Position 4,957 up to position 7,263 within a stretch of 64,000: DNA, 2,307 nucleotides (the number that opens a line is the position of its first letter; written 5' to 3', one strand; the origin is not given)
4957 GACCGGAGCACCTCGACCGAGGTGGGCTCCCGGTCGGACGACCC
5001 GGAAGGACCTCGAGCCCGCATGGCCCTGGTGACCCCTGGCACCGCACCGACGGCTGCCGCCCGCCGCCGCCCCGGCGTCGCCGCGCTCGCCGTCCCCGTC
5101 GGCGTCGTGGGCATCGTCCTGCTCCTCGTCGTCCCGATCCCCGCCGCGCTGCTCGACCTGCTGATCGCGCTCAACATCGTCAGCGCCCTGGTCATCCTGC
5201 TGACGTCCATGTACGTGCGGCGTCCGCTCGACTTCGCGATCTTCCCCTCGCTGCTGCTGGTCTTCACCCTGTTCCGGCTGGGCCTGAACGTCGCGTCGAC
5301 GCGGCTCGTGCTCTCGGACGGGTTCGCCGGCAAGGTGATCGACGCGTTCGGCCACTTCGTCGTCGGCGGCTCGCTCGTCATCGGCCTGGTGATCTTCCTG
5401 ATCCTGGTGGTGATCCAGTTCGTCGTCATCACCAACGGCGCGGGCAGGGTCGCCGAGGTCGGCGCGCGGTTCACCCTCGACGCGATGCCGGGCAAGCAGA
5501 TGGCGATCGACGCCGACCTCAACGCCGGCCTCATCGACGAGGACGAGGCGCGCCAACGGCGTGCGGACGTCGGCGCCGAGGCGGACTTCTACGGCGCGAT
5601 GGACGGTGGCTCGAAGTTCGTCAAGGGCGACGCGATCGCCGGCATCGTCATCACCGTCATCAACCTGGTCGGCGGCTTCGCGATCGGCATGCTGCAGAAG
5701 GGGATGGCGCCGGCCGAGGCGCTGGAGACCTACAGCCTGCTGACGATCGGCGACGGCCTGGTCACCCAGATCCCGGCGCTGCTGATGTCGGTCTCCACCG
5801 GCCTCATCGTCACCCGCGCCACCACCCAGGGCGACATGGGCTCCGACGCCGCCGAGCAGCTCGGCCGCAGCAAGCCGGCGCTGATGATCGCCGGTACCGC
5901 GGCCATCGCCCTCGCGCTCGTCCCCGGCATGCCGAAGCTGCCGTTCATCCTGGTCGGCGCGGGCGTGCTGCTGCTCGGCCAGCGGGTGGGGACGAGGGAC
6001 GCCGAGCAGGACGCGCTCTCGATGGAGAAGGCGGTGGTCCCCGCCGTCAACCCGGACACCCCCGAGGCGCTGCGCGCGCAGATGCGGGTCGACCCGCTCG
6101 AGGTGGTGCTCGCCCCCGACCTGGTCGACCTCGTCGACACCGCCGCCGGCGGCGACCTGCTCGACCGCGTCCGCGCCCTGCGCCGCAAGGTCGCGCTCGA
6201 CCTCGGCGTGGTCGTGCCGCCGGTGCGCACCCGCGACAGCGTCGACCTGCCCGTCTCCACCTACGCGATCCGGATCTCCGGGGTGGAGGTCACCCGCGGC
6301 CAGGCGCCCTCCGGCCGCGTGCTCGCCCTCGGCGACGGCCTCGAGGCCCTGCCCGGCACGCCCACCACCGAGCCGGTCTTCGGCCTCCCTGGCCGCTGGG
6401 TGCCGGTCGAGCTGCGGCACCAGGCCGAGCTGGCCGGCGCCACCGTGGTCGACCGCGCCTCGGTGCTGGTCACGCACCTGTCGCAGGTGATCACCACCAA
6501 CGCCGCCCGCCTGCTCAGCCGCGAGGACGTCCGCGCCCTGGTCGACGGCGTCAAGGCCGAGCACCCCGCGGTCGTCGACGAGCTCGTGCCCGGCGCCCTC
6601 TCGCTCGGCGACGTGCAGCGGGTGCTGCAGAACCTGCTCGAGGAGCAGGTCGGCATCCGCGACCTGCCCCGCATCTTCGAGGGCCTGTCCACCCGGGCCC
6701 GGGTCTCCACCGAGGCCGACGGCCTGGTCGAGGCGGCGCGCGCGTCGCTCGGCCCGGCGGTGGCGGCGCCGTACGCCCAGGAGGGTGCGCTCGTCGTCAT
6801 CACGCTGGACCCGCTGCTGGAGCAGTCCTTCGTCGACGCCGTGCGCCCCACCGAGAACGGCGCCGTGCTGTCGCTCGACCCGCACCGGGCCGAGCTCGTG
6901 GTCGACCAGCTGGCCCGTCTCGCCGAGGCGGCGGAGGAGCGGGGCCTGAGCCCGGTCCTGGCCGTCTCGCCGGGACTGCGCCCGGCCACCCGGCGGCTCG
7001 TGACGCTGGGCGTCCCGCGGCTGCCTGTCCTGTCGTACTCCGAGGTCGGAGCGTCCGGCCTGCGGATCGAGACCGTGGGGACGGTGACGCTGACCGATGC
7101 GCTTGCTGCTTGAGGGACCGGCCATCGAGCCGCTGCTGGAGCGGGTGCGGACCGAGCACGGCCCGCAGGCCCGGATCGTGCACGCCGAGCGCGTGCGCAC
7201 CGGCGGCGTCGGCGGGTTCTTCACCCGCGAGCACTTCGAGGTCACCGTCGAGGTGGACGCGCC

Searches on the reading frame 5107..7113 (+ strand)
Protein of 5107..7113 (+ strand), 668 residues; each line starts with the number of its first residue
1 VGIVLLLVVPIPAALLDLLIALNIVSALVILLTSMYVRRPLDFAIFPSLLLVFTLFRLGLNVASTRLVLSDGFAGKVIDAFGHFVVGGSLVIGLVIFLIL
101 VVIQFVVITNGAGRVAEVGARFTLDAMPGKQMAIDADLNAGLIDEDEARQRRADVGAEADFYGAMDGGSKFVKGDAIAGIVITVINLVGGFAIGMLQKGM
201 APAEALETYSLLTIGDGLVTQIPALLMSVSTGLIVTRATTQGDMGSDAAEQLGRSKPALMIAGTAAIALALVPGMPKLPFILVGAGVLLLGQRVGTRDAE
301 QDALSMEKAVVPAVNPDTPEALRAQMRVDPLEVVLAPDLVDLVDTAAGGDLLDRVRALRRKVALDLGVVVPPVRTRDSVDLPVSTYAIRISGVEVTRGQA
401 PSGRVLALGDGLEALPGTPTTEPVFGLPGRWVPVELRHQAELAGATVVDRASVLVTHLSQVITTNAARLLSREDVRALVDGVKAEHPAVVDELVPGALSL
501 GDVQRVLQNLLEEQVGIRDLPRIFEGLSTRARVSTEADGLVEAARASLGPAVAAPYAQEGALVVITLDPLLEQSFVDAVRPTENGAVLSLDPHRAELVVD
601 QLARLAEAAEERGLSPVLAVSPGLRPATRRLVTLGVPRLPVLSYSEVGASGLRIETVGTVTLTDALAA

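Call 83: search_protein_families(library=pfam, proteins=[window:5107-7113:+], max_evalue=0.00001)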
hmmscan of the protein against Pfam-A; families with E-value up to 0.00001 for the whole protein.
window:5107-7113:+ (668 aa): 1 family
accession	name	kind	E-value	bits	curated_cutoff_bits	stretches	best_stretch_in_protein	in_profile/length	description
PF00771.25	FHIPEP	-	1.7e-248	826.9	29.1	1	3-648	1-653/657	FHIPEP family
